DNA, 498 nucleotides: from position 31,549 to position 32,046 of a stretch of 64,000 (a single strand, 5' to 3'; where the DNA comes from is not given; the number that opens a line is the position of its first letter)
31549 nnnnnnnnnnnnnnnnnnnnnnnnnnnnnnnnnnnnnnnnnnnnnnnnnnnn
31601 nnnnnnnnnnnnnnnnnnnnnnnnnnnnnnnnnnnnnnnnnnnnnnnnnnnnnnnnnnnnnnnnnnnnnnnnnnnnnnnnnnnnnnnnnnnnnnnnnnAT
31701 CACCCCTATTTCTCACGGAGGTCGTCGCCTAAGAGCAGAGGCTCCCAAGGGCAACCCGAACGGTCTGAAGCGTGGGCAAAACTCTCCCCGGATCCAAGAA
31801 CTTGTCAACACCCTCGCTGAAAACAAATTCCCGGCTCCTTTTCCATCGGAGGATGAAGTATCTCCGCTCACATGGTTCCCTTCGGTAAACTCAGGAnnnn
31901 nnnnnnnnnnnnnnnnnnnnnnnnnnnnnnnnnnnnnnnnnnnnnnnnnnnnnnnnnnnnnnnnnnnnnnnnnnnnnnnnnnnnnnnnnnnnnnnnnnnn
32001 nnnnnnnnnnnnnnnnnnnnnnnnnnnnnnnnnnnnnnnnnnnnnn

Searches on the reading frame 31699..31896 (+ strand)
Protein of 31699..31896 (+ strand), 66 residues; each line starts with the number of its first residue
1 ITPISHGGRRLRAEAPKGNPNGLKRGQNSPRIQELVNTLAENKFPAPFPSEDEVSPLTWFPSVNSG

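Call 41: search_protein_families(library=pfam, max_evalue=10, proteins=[window:31699-31896:+])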
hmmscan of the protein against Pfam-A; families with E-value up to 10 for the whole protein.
seq(66 aa): 0 families

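Call 42: search_protein_families(library=phrogs, max_evalue=10, proteins=[window:31699-31896:+])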
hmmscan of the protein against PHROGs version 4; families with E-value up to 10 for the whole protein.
seq(66 aa): 0 families

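Call 66: search_protein_families(library=ncbifam, max_evalue=10, proteins=[window:31708-31896:+])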
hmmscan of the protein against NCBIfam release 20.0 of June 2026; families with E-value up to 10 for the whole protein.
seq(63 aa): 0 families

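Call 67: search_protein_representatives(alignment_id=A6)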
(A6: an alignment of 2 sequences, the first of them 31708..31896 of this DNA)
Query: 2 sequences, 63 profile positions. Proteins with E-value up to 0.001 (for the whole library): 175; up to 1e-10: 1; up to 1e-30: 0. The best 150 are listed.
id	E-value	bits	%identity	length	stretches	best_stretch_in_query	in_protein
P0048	8.0e-14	67.5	-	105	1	3-39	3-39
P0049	1.1e-09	54.2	-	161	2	4-32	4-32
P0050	1.3e-08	50.8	-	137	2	4-35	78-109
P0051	7.7e-08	48.3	-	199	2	3-29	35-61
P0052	1.0e-07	47.9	-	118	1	3-38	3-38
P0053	1.1e-07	47.8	-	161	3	5-30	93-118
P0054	1.5e-07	47.3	-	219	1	3-37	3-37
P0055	2.3e-07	46.8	-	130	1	4-37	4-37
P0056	2.7e-07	46.6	-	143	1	4-33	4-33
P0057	2.8e-07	46.5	-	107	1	4-37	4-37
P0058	4.6e-07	45.8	-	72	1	3-37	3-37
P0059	4.7e-07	45.8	-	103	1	4-38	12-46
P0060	5.9e-07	45.4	-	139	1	3-30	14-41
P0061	6.1e-07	45.4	-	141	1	4-37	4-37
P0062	7.6e-07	45.1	-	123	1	3-36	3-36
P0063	1.0e-06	44.7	-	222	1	4-40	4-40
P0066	1.8e-06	43.9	-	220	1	2-47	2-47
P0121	3.6e-05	39.7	-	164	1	3-29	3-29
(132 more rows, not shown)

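Call 70: search_protein_families(library=pfam, max_evalue=1, proteins=[P0048, P0049, P0052, P0054, P0055, P0056, P0061, P0063, P0066, P0050])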
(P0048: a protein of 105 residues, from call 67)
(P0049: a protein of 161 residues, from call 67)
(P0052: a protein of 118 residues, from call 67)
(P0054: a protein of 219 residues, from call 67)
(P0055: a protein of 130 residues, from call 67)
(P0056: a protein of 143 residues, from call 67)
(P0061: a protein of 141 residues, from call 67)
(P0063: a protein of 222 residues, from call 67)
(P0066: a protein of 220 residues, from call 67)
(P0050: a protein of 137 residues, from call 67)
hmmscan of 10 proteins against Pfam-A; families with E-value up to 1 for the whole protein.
P0048 (105 aa): 0 families

P0049 (161 aa): 0 families

P0052 (118 aa): 1 family
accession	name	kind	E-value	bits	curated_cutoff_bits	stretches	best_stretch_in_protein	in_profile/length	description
PF14023.12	Bestrophin-like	-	0.072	13.1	32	1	40-98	114-171/232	Bestrophin-like domain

P0054 (219 aa): 1 family
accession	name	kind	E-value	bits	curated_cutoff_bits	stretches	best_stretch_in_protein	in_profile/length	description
PF02789.23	Peptidase_M17_N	-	0.18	12.2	23.4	1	32-76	43-87/129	Cytosol aminopeptidase family, N-terminal domain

P0055 (130 aa): 0 families

P0056 (143 aa): 0 families

P0061 (141 aa): 0 families

P0063 (222 aa): 2 families
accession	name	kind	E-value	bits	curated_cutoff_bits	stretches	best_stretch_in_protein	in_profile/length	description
PF17764.6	PriA_3primeBD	-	0.089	13.1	22.7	1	36-95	31-87/96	3'DNA-binding domain (3'BD)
PF13565.12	HTH_32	-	0.6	11.1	33.7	1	101-132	3-34/73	Homeodomain-like domain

P0066 (220 aa): 0 families

P0050 (137 aa): 1 family
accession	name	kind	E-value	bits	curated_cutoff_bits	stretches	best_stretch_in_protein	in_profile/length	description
PF17265.7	DUF5331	-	0.024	14.7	27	1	55-112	16-73/113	Family of unknown function (DUF5331)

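Call 71: search_protein_families(library=phrogs, max_evalue=0.1, proteins=[P0048, P0049, P0052, P0054, P0055, P0056, P0061, P0063, P0066, P0050])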
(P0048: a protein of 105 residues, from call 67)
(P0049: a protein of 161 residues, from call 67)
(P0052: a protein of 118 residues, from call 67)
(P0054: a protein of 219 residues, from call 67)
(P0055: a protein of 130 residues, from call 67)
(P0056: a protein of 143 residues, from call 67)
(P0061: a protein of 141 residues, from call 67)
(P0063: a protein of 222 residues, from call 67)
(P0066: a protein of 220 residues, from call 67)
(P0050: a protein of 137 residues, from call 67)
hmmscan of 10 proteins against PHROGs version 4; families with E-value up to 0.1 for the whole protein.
P0048 (105 aa): 0 families

P0049 (161 aa): 1 family
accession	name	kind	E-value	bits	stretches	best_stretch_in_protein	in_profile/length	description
phrog_1889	-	head and packaging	0.00022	21.8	0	9-27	82-101/276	terminase small subunit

P0052 (118 aa): 1 family
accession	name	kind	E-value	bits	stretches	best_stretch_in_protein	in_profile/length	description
phrog_18735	-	head and packaging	0.08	14.3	0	2-21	8-27/101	terminase small subunit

P0054 (219 aa): 0 families

P0055 (130 aa): 1 family
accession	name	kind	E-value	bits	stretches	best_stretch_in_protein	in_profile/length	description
phrog_17847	-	unknown function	0.095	13.2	0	48-111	154-217/271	-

P0056 (143 aa): 1 family
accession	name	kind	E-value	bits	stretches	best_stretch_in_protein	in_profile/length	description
phrog_18735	-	head and packaging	0.074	14.4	0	3-20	9-26/101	terminase small subunit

P0061 (141 aa): 0 families

P0063 (222 aa): 0 families

P0066 (220 aa): 0 families

P0050 (137 aa): 4 families
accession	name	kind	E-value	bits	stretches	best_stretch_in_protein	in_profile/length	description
phrog_1889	-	head and packaging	7.1e-05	23.5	2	41-66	79-105/276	terminase small subunit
phrog_15261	-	unknown function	0.00013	23.4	1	73-95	4-26/99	-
phrog_18735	-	head and packaging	0.0097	17.3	0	76-92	8-24/101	terminase small subunit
phrog_21336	-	unknown function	0.014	16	0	39-71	67-99/200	-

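Call 72: search_protein_families(library=ncbifam, max_evalue=0.1, proteins=[P0048, P0049, P0052, P0054, P0055, P0056, P0061, P0063, P0066, P0050])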
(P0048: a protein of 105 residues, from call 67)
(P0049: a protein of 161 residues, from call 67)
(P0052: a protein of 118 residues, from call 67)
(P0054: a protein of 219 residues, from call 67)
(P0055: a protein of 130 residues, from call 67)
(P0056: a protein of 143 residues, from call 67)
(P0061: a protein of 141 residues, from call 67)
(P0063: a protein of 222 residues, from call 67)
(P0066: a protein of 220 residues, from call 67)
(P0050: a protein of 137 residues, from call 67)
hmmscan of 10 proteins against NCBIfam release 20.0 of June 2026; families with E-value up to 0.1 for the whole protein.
P0048 (105 aa): 1 family
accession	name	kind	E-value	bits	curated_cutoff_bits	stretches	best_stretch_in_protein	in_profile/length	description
NF040601.1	TerS_not_xtmA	equivalog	0.034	13.8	120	1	5-31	81-107/233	phage terminase small subunit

P0049 (161 aa): 1 family
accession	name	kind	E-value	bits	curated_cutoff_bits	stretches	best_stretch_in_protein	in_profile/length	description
NF040601.1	TerS_not_xtmA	equivalog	4e-05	23.4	120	1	8-31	83-107/233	phage terminase small subunit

P0052 (118 aa): 3 families
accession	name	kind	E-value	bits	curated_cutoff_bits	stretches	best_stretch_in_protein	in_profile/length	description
NF040601.1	TerS_not_xtmA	equivalog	0.015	15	120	1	4-33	79-109/233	phage terminase small subunit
NF000135.2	AAC_6p_IIc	exception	0.061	13.1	415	1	16-64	105-152/193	aminoglycoside N-acetyltransferase AAC(6')-IIc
NF012165.0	AAC_6p_set_A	equivalog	0.079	12.7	280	1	16-64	98-145/177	aminoglycoside 6'-N-acetyltransferase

P0054 (219 aa): 0 families

P0055 (130 aa): 0 families

P0056 (143 aa): 0 families

P0061 (141 aa): 1 family
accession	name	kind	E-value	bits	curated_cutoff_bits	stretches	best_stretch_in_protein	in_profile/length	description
NF040601.1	TerS_not_xtmA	equivalog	0.0015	18.2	120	1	5-108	81-186/233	phage terminase small subunit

P0063 (222 aa): 0 families

P0066 (220 aa): 1 family
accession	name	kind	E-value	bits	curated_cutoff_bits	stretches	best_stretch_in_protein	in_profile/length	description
NF040601.1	TerS_not_xtmA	equivalog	0.052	13.2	120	1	2-24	79-100/233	phage terminase small subunit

P0050 (137 aa): 1 family
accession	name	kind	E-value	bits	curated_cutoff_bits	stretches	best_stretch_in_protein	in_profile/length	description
NF040601.1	TerS_not_xtmA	equivalog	0.00019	21.2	120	1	79-113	81-117/233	phage terminase small subunit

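Call 73: find_encoding_contigs(protein=P0048, flank=10000, max_places=10)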
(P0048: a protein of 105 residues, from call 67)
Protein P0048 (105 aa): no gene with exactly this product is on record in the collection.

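Call 76: find_homologous_proteins(query=P0048, max_evalue=0.001)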
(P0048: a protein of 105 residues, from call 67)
Query P0048 (105 aa): 58 proteins with E <= 0.001 among 74 candidates.
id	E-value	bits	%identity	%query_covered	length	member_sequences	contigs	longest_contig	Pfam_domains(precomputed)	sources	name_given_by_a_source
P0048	6.7e-62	224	100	100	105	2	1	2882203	-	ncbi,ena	-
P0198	1.9e-11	62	54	62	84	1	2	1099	-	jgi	jgi:hypothetical protein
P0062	4.3e-11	61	56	41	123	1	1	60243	-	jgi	jgi:hypothetical protein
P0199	4.4e-11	61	58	58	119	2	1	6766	-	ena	-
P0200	1.7e-10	59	94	30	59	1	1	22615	-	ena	-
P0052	2.3e-10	59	63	47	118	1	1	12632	-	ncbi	ncbi:MAG: hypothetical protein ABI559_06925 [Chloroflexota bacterium]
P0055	4.0e-10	58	66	45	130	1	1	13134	-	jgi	jgi:hypothetical protein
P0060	1.2e-9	57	62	50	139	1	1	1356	-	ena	-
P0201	3.0e-9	55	61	44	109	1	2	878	-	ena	-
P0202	3.2e-9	55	63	38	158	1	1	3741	-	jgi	-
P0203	3.7e-9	55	62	32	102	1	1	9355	-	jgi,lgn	jgi:hypothetical protein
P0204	5.1e-9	55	48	71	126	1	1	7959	-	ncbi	-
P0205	9.7e-9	54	75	38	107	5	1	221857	-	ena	-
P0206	1.2e-8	53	76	39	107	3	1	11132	-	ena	-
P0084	1.6e-8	53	58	50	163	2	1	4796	-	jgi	jgi:hypothetical protein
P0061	2.1e-8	53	69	40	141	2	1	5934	-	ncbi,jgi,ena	-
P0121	3.8e-7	49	80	29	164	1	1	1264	-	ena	-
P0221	4.2e-7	49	73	38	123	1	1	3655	-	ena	-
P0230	5.4e-6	45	81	15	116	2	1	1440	-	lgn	-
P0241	2.4e-4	40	93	26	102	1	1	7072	-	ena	-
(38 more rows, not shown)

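Call 77: list_cluster_members(proteins=[P0048, P0200, P0241, P0230, P0205, P0206, P0121, P0221])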
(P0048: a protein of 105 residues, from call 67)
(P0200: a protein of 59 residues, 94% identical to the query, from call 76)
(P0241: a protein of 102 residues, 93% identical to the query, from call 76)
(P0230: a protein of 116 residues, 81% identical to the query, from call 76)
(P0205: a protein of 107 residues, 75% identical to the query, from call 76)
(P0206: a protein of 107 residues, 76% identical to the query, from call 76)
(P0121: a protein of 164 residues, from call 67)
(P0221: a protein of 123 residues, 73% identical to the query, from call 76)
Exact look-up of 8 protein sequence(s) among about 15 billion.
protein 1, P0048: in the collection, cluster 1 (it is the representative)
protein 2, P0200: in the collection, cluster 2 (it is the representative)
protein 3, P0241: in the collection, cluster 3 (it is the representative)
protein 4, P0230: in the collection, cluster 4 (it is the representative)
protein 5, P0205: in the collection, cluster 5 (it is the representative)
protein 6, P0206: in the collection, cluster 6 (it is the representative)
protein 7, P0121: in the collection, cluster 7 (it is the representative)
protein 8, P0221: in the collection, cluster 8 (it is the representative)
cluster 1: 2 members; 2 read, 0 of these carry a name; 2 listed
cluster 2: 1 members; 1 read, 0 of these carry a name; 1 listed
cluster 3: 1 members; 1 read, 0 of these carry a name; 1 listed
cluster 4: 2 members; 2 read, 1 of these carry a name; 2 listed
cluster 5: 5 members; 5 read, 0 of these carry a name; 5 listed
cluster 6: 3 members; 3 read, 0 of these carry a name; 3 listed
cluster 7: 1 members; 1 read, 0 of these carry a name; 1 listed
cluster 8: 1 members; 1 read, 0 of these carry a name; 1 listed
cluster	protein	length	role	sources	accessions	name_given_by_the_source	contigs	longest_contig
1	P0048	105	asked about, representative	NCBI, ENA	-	-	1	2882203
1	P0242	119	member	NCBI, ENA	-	-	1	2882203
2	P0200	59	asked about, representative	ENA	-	-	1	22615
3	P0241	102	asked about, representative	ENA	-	-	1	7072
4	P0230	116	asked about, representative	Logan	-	-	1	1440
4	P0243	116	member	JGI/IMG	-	hypothetical protein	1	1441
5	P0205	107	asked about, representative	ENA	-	-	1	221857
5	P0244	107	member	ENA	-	-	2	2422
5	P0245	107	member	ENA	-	-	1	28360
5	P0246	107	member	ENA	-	-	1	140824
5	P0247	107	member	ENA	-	-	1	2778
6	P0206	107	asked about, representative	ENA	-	-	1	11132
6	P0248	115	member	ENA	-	-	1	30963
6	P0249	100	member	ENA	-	-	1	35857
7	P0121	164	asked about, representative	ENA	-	-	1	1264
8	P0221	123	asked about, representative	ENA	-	-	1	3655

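Call 79: find_encoding_contigs(protein=P0200, flank=10000, max_places=10)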
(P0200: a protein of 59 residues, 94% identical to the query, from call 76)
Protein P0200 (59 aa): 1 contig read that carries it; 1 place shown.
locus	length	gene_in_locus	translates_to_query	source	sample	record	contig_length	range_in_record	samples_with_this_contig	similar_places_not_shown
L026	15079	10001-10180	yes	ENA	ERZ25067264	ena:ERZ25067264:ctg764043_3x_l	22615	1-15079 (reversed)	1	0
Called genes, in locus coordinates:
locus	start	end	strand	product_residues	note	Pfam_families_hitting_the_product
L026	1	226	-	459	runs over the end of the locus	PF00483:NTP_transferase, PF01128:IspD (weak), PF12804:NTP_transf_3, PF25084:LbH_EIF2B, PF25087:GMPPB_C (faint), PF00132:Hexapep, PF14602:Hexapep_2 (weak)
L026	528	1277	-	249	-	PF02589:LUD_dom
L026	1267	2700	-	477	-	PF02589:LUD_dom, PF12838:Fer4_7 (weak), PF13183:Fer4_8, PF11870:LutB_C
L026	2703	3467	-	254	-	PF02754:CCG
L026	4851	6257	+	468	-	PF01425:Amidase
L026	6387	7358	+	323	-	PF00491:Arginase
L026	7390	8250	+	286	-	PF04909:Amidohydro_2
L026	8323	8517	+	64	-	PF04909:Amidohydro_2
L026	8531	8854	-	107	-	PF07978:NIPSNAP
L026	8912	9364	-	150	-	PF04024:PspC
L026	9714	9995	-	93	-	-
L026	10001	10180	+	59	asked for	-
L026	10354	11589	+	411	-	PF00296:Bac_luciferase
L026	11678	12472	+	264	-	PF00561:Abhydrolase_1, PF12697:Abhydrolase_6, PF12146:Hydrolase_4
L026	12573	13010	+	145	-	PF02129:Peptidase_S15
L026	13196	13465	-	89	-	-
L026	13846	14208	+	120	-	PF08530:PepX_C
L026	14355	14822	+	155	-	PF00190:Cupin_1, PF07883:Cupin_2, PF02311:AraC_binding, PF03079:ARD (faint)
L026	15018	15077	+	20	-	?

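Call 82: find_encoding_contigs(protein=P0205, flank=10000, max_places=10)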
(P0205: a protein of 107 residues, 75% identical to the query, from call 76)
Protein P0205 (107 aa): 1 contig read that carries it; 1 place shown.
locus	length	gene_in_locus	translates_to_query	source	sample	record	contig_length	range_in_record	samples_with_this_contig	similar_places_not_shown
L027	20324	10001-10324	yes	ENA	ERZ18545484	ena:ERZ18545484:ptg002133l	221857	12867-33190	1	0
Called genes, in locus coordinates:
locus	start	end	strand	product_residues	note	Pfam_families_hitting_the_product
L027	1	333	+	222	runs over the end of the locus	PF13432:TPR_16, PF13414:TPR_11, PF13432:TPR_16, PF14559:TPR_19, PF00515:TPR_1, PF07719:TPR_2, PF13414:TPR_11, PF13371:TPR_9, +12 more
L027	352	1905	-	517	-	PF00501:AMP-binding, PF13193:AMP-binding_C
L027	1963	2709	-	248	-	PF00378:ECH_1, PF16113:ECH_2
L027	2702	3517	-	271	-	PF00378:ECH_1, PF16113:ECH_2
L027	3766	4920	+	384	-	PF00296:Bac_luciferase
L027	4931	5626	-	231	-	PF06778:Chlor_dismutase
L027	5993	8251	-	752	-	-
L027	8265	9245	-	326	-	PF00389:2-Hacid_dh, PF02826:2-Hacid_dh_C, PF03446:NAD_binding_2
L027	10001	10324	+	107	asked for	-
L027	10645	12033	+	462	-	PF03972:MmgE_PrpD_N, PF19305:MmgE_PrpD_C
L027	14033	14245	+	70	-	PF24113:DUF7387 (weak)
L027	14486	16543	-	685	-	PF13183:Fer4_8 (weak), PF13187:Fer4_9, PF13237:Fer4_10, PF02754:CCG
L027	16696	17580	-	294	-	PF02754:CCG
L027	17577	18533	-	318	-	PF13085:Fer2_3, PF13183:Fer4_8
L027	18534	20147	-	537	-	PF00890:FAD_binding_2, PF02910:Succ_DH_flav_C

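Call 86: find_encoding_contigs(protein=P0199, flank=10000, max_places=10)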
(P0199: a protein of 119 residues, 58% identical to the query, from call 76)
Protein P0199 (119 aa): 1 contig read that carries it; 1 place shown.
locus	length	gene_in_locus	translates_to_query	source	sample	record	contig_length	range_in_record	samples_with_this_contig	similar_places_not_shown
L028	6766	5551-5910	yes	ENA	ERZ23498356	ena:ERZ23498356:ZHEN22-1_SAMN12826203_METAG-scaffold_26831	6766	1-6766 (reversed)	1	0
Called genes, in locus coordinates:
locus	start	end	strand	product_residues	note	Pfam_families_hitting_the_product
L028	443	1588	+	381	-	PF22691:Thiolase_C_1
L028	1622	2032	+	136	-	PF12172:zf-ChsH2, PF01796:OB_ChsH2_C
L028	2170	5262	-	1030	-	PF02384:N6_Mtase, PF20473:MmeI_Mtase (weak), PF07669:Eco57I (weak), PF18135:Type_ISP_C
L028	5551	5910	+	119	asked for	-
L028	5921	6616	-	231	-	PF02190:LON_substr_bdg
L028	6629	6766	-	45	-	?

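Call 96: predict_structure(alignment_id=A7)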
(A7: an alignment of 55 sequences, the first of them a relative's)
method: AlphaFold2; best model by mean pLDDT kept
length: 119 residues; sequences in the alignment: 55
mean_pLDDT: 79.0   pTM: 0.43
mean pLDDT of the five models: 79.0, 77.3, 76.0, 74.0, 73.8
residues with pLDDT >= 90: 35; 70-90: 50; 50-70: 33; < 50: 1
segments of 3 or more residues with pLDDT < 50: none
pLDDT, mean of each block of 10 residues (from residue 1): 56 55 78 91 94 95 90 87 88 81 72 59
secondary structure, 60 per line:
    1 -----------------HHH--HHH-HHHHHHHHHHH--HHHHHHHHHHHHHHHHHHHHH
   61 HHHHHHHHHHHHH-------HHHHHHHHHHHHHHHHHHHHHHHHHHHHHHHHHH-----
elements in order: H27-37 H40-73 H81-114

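Call 98: fold_search(model_id=the predicted structure, library=pdb)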
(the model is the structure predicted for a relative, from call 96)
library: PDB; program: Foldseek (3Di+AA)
matches with E <= 10: 16; with E <= 0.001: 0
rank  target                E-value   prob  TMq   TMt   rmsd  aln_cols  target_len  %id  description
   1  4biy_B                3.9e+00  0.08  0.24  0.15  12.8        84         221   23  Crystal structure of CpxAHDC (monoclinic form 2) (released 2014-02-12)
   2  7wb4_K                5.6e+00  0.08  0.25  0.10  14.0        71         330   15  Cryo-EM structure of the NR subunit from X. laevis NPC (released 2022-03-02)
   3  4biy_D                5.6e+00  0.06  0.23  0.16  13.3        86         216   22  Crystal structure of CpxAHDC (monoclinic form 2) (released 2014-02-12)
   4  8w2q_B                6.0e+00  0.08  0.29  0.06   8.1        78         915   19  BsaXI-DNA complex II (released 2024-10-30)
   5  8fbn_F                6.4e+00  0.15  0.34  0.20   2.9        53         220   21  Improving the secretion of designed protein assemblies through negative design of cryptic transmembrane domains (released 2023-03-22)
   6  9k6g_A                6.4e+00  0.04  0.24  0.05  10.7        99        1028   20  Structure of human LINE-1 ORF2p with endogenous dsDNA and RNA/cDNA hybrid (released 2025-10-22)
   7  4l8i_B                6.9e+00  0.07  0.31  0.33  14.9       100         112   19  Crystal structure of RSV epitope scaffold FFL_005 (released 2014-02-12)
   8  4gcz_B                6.9e+00  0.06  0.29  0.12  11.5        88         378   17  Structure of a blue-light photoreceptor (released 2013-06-19)
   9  7z6q_C                7.4e+00  0.11  0.31  0.30   6.3        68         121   10  Cryo-EM structure of the whole photosynthetic complex from the green sulfur bacteria (released 2023-02-08)
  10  4cti_D                8.0e+00  0.08  0.28  0.16  10.8        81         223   18  Escherichia coli EnvZ histidine kinase catalytic part fused to Archaeoglobus fulgidus Af1503 HAMP domain (released 2014-04-09)
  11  6kzg_A                8.5e+00  0.08  0.26  0.15   8.4        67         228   21  14-3-3 protein in Complex with CIC S301 phosphorylated peptide (released 2020-09-30)
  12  4cti_C                8.5e+00  0.06  0.26  0.16  10.9        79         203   20  Escherichia coli EnvZ histidine kinase catalytic part fused to Archaeoglobus fulgidus Af1503 HAMP domain (released 2014-04-09)
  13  8a52_A                9.2e+00  0.05  0.30  0.12  17.2       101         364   15  Crystal structure of a chimeric LOV-Histidine kinase SB2F1 (asymmetrical variant, trigonal form with long c-axis) (released 2023-12-27)
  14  6dht                  9.8e+00  0.16  0.27  0.06   1.6        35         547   26  Bacteroides ovatus GH9 Bacova_02649 (released 2019-04-03)
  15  8a3u                  9.8e+00  0.05  0.31  0.13  17.4       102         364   15  Crystal structure of a chimeric LOV-Histidine kinase SB2F1 (symmetrical variant, trigonal form with short c-axis) (released 2023-12-20)
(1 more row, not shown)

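Call 105: search_protein_families(library=padloc, max_evalue=0.01, proteins=[P0199, P0055, P0061, P0048, P0205, P0063, P0054])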
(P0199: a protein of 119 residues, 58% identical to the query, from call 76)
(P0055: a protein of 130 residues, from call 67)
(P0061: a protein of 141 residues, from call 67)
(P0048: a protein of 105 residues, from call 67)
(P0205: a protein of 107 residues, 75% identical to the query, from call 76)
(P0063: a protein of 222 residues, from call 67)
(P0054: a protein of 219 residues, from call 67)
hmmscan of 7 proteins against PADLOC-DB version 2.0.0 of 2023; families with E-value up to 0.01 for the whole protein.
P0199 (119 aa): 0 families

P0055 (130 aa): 0 families

P0061 (141 aa): 0 families

P0048 (105 aa): 0 families

P0205 (107 aa): 0 families

P0063 (222 aa): 0 families

P0054 (219 aa): 0 families

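Call 106: search_solved_structures(query=A7, max_evalue=1, show_alignments=2)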
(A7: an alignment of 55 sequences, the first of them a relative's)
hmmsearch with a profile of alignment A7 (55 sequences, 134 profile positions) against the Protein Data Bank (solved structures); distinct sequences matched with E-value up to 1: 5.
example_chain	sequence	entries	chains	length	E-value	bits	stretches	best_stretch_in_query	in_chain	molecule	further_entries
1z6g_A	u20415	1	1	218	0.043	18.3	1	19-77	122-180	guanylate kinase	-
1wdz_A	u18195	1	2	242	0.41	15.1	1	34-119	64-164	insulin receptor substrate p53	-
1y2o_A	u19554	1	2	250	0.51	14.8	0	34-119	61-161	BAI1-associated protein 2 isoform 1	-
2ykt_A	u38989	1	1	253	0.51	14.8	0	34-119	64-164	BRAIN-SPECIFIC ANGIOGENESIS INHIBITOR 1-ASSOCIATED PROTEIN 2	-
2qor_A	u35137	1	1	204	0.53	14.8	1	19-75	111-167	Guanylate kinase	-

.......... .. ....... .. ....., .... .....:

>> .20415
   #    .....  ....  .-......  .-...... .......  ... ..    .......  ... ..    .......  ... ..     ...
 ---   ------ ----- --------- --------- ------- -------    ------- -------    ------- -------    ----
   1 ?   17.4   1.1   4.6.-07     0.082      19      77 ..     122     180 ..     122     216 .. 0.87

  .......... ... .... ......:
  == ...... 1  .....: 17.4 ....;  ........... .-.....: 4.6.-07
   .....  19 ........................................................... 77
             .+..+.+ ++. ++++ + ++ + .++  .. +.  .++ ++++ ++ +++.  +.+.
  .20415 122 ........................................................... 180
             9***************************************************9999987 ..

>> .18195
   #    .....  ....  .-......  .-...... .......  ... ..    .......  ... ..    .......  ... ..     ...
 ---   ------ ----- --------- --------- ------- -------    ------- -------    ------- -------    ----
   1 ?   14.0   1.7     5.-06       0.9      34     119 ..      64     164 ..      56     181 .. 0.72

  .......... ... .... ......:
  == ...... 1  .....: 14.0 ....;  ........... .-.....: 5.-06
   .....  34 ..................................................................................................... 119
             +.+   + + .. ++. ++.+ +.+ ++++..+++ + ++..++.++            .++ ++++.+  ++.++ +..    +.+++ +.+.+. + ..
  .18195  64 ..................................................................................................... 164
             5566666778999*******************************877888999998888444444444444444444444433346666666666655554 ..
